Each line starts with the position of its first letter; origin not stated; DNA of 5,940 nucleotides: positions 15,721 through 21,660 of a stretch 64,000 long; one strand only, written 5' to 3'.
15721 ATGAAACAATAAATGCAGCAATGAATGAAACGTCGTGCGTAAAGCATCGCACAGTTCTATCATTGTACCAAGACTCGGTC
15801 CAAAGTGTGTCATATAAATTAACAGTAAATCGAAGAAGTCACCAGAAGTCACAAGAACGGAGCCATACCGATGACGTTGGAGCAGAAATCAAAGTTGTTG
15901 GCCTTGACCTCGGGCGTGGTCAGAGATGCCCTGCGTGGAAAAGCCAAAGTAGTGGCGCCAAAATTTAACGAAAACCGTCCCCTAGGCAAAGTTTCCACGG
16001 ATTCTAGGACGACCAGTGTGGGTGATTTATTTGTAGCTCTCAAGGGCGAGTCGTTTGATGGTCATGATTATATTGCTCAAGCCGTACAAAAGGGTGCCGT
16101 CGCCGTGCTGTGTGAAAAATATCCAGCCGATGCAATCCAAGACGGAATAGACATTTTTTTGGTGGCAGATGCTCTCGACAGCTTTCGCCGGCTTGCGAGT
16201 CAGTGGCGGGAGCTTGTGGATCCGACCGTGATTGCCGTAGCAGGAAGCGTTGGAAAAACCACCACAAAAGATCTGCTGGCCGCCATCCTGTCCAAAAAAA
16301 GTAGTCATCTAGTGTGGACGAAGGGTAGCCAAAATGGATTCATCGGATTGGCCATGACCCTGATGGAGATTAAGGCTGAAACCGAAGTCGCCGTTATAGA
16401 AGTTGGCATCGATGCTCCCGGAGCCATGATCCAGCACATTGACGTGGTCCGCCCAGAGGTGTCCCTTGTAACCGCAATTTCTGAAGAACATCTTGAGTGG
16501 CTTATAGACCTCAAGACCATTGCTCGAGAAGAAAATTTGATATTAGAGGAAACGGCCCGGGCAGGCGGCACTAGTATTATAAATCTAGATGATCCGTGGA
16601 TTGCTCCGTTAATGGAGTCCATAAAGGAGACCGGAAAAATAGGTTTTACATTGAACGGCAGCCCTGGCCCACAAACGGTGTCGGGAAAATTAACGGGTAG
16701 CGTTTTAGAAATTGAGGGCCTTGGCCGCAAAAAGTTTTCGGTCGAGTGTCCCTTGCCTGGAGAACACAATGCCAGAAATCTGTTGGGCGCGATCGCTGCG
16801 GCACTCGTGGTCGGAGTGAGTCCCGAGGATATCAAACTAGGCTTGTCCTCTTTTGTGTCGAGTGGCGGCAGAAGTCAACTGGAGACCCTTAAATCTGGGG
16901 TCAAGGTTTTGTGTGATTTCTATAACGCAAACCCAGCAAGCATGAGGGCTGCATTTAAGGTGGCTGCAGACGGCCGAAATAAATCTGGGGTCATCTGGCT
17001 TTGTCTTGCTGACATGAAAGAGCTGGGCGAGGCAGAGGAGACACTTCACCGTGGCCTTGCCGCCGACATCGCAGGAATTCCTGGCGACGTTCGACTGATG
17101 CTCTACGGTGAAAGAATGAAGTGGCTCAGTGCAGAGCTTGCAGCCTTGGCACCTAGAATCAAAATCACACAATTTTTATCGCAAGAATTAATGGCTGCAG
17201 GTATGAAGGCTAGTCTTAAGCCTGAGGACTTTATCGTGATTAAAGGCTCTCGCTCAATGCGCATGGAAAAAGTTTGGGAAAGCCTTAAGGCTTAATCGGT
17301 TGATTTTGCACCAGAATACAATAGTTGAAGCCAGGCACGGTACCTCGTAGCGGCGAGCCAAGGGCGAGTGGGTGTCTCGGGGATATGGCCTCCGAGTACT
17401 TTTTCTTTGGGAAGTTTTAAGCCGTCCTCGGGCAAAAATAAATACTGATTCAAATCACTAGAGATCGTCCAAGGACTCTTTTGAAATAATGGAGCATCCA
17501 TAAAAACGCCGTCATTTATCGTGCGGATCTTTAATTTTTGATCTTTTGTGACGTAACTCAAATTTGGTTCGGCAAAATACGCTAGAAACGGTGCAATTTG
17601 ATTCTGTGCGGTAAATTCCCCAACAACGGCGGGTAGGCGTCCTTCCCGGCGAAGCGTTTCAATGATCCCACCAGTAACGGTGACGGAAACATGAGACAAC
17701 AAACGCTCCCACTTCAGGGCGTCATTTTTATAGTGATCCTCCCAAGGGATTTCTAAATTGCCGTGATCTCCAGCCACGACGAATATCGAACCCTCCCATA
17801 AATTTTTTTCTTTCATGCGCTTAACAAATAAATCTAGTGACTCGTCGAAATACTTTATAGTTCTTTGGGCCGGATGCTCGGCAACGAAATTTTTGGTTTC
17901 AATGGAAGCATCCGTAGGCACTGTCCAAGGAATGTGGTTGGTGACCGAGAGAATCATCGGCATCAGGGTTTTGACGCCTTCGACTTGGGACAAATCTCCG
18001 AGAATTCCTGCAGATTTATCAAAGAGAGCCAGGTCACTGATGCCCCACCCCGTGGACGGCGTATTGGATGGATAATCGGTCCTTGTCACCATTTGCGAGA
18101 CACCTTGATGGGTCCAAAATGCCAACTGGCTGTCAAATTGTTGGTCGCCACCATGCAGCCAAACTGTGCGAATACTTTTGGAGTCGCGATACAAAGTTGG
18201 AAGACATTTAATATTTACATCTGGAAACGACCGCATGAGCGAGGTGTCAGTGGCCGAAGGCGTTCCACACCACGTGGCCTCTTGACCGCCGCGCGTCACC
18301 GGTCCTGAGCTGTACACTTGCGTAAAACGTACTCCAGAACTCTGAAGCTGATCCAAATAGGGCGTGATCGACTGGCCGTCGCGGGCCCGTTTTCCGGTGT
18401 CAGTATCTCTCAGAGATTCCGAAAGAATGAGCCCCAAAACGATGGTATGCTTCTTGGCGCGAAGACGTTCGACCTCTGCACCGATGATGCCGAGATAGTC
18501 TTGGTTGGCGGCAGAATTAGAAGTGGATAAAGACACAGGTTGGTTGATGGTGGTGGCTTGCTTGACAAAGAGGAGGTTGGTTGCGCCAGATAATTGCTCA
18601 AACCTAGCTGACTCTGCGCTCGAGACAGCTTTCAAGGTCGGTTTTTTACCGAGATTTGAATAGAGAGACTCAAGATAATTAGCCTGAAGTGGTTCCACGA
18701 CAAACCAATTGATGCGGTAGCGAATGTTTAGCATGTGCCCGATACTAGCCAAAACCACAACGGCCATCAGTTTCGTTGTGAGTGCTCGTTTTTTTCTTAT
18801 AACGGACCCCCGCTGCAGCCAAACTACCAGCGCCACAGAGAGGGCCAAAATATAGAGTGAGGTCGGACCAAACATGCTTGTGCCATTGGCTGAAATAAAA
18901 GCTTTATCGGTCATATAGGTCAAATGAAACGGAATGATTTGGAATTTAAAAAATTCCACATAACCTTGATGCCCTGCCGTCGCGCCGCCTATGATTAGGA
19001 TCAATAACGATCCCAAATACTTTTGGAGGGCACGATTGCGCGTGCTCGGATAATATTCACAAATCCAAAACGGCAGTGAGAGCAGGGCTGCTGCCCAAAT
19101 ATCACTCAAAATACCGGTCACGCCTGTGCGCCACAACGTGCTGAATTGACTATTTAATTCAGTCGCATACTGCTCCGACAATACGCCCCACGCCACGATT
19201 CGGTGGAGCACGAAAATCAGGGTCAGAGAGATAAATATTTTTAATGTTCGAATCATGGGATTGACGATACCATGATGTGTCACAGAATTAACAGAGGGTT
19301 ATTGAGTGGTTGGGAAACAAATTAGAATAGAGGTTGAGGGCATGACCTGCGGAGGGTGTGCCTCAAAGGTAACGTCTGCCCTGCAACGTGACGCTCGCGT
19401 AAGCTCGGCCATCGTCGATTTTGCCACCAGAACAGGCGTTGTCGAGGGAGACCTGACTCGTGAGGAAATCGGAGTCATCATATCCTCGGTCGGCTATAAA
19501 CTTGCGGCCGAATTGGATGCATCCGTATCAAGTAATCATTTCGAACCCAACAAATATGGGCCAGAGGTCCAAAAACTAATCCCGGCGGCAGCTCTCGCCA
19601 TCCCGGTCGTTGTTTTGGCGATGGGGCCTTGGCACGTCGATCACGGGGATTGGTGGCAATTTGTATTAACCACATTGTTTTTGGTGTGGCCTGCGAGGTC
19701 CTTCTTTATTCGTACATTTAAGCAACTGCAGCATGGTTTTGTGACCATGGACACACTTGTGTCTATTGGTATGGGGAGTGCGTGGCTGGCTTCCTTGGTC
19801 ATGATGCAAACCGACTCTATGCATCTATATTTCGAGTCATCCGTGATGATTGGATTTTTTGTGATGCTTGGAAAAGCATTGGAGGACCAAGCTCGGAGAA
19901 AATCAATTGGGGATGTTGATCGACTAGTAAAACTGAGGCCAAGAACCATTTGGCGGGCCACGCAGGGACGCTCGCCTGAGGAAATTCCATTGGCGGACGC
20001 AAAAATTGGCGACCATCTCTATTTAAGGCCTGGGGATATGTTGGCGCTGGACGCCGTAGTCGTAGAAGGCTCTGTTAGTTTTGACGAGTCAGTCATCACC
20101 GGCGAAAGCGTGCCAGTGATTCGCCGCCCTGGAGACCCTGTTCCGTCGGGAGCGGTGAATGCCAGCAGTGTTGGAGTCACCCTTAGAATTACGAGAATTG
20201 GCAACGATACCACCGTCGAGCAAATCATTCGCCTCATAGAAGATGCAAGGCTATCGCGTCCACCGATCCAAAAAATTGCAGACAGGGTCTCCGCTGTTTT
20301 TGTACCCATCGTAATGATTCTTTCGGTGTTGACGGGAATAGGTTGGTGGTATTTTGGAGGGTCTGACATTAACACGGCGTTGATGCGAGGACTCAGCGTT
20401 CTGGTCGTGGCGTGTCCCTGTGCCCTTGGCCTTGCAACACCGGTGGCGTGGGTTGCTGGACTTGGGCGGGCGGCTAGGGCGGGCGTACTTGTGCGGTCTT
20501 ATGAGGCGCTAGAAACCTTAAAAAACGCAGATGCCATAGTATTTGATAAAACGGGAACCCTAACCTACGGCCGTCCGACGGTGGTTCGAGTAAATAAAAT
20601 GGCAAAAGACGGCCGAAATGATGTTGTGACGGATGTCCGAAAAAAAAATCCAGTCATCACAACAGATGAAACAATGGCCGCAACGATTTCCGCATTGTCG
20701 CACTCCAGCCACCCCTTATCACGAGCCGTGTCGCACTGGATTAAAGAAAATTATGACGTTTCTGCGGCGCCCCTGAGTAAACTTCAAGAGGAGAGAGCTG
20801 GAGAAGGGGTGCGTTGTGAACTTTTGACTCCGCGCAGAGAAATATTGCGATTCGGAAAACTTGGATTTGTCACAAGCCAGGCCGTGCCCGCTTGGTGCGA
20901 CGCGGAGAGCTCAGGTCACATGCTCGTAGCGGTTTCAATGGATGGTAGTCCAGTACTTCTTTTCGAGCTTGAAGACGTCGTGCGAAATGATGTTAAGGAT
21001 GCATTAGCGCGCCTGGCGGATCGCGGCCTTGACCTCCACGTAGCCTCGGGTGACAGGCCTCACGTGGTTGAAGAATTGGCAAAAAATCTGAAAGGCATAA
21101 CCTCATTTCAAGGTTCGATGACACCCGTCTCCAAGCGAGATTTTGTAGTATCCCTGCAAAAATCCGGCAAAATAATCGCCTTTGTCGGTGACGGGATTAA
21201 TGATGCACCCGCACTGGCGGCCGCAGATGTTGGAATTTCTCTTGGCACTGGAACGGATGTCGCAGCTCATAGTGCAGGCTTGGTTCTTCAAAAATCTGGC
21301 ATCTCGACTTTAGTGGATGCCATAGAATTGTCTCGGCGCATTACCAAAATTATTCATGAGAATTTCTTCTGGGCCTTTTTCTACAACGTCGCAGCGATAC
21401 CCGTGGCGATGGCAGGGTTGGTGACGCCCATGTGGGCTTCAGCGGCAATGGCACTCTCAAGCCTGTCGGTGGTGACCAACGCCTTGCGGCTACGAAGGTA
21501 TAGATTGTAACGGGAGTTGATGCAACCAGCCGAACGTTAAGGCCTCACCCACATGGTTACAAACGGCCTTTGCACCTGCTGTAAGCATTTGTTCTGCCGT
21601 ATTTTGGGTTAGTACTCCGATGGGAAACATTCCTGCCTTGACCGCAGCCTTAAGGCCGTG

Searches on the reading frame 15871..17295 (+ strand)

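Call 56: search_protein_families(library=ncbifam, proteins=[window:15871-17295:+], max_evalue=1e-10)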
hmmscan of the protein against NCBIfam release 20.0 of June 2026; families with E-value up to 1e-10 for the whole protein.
window:15871-17295:+ (474 aa): 17 families
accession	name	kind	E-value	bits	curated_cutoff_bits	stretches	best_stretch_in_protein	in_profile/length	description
TIGR01143.1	murF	subfamily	7.6e-104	348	288.6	1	43-472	1-418/418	UDP-N-acetylmuramoyl-tripeptide--D-alanyl-D-alanine ligase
NF008896.0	PRK11929.1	equivalog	7.4e-94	315.3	1023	1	25-473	514-957/965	bifunctional UDP-N-acetylmuramoyl-L-alanyl-D-glutamate--2,6-diaminopimelate ligase MurE/UDP-N-acetylmuramoyl-tripeptide--D-alanyl-D-alanine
NF008041.0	PRK10773.1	equivalog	7.7e-63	212.8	551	1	32-473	18-448/453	UDP-N-acetylmuramoyl-tripeptide--D-alanyl-D-alanine ligase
NF010693.0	PRK14093.1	equivalog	6.7e-58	196.5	544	1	37-472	27-464/479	UDP-N-acetylmuramoylalanyl-D-glutamyl-2,6-diaminopimelate--D-alanyl-D-alanine ligase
NF008897.0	PRK11930.1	equivalog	6.5e-47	160.1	804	1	36-473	22-454/822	bifunctional UDP-N-acetylmuramoyl-tripeptide:D-alanyl-D-alanine ligase/alanine racemase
NF001126.0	PRK00139.1-4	equivalog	1.4e-35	122.7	373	1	26-364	11-361/486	UDP-N-acetylmuramoyl-L-alanyl-D-glutamate--2,6-diaminopimelate ligase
NF001124.0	PRK00139.1-2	equivalog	4.8e-32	111.3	476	1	33-362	23-368/500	UDP-N-acetylmuramoyl-L-alanyl-D-glutamate--2,6-diaminopimelate ligase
TIGR01085.1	murE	subfamily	1.7e-29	103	257.3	1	39-366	5-353/472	UDP-N-acetylmuramyl-tripeptide synthetase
NF001123.0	PRK00139.1-1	equivalog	3.4e-24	85.4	586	1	34-366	16-371/493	UDP-N-acetylmuramoyl-L-alanyl-D-glutamate--2,6-diaminopimelate ligase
NF053645.1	pMurC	equivalog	7.4e-20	71.1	560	1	117-262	101-246/492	pseudomurein biosynthesis peptide ligase pMurC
TIGR01082.1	murC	equivalog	1.3e-16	60.7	335.1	1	118-367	100-339/449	UDP-N-acetylmuramate--L-alanine ligase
TIGR01087.1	murD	equivalog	5.4e-15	55.4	211.95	1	114-377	102-345/441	UDP-N-acetylmuramoyl-L-alanine--D-glutamate ligase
NF010628.0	PRK14022.1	equivalog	1.4e-13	50.4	536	1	38-366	35-362/483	UDP-N-acetylmuramoyl-L-alanyl-D-glutamate--L-lysine ligase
TIGR02068.2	cya_phycin_syn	equivalog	7.5e-13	47.4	850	0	120-253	481-624/862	cyanophycin synthetase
NF053648.1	pMurE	equivalog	1.3e-12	47.2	600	1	99-369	76-352/464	pseudomurein biosynthesis peptide ligase pMurE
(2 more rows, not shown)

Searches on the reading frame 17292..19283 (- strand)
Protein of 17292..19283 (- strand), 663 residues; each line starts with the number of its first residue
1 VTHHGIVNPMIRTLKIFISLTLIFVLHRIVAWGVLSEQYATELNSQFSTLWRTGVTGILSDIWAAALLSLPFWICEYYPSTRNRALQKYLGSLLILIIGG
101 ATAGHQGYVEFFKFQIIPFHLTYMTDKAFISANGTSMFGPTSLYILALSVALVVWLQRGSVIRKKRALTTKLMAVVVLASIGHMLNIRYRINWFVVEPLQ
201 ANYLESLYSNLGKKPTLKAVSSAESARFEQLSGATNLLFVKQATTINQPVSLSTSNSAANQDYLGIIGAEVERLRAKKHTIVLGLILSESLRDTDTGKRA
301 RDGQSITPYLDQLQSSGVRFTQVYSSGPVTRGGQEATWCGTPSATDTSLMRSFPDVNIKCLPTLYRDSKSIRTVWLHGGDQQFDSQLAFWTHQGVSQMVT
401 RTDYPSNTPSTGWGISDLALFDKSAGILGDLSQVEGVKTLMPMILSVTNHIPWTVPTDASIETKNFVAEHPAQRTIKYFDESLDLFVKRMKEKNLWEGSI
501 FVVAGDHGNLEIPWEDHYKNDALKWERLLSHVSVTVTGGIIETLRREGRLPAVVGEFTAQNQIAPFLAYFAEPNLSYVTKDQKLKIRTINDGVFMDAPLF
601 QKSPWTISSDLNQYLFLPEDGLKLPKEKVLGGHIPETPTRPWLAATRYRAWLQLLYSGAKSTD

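Call 55: search_protein_families(library=pfam, proteins=[window:17292-19283:-], max_evalue=0.00001)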
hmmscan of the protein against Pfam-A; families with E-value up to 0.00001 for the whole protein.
window:17292-19283:- (663 aa): 1 family
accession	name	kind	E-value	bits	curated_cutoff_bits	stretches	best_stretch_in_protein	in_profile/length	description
PF00884.28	Sulfatase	-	6.9e-19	68.7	25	1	285-509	5-243/301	Sulfatase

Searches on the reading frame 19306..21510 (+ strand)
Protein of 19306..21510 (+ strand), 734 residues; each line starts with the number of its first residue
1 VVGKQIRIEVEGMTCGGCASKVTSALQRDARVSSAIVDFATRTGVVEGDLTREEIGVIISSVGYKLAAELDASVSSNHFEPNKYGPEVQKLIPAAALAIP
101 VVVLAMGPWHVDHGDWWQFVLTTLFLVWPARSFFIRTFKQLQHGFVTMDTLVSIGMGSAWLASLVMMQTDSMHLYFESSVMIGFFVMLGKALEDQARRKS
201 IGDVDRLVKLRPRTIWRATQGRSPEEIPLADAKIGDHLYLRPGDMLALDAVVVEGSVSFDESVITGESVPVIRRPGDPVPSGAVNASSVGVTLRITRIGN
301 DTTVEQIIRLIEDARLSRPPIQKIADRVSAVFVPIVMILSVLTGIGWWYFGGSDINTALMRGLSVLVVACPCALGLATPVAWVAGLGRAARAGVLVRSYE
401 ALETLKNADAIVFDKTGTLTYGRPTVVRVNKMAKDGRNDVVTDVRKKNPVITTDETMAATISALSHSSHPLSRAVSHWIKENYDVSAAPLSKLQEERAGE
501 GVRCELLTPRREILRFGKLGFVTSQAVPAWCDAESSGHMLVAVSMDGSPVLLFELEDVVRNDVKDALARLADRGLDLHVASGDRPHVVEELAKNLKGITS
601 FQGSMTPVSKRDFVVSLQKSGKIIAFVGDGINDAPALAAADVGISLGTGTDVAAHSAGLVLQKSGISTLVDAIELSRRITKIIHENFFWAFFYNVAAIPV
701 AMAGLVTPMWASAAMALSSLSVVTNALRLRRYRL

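Call 55: search_protein_families(library=pfam, proteins=[window:19306-21510:+], max_evalue=0.00001)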
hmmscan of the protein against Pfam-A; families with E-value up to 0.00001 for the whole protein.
window:19306-21510:+ (734 aa): 3 families
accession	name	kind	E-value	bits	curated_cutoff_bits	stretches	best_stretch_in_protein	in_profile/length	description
PF00122.25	E1-E2_ATPase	-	1.7e-49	168.2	28.1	1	210-391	2-180/181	E1-E2 ATPase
PF00702.32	Hydrolase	-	6.4e-23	82.6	26.4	1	409-641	2-191/191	haloacid dehalogenase-like hydrolase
PF00403.32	HMA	-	6.1e-12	46.2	24.8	1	8-65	2-62/62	Heavy-metal-associated domain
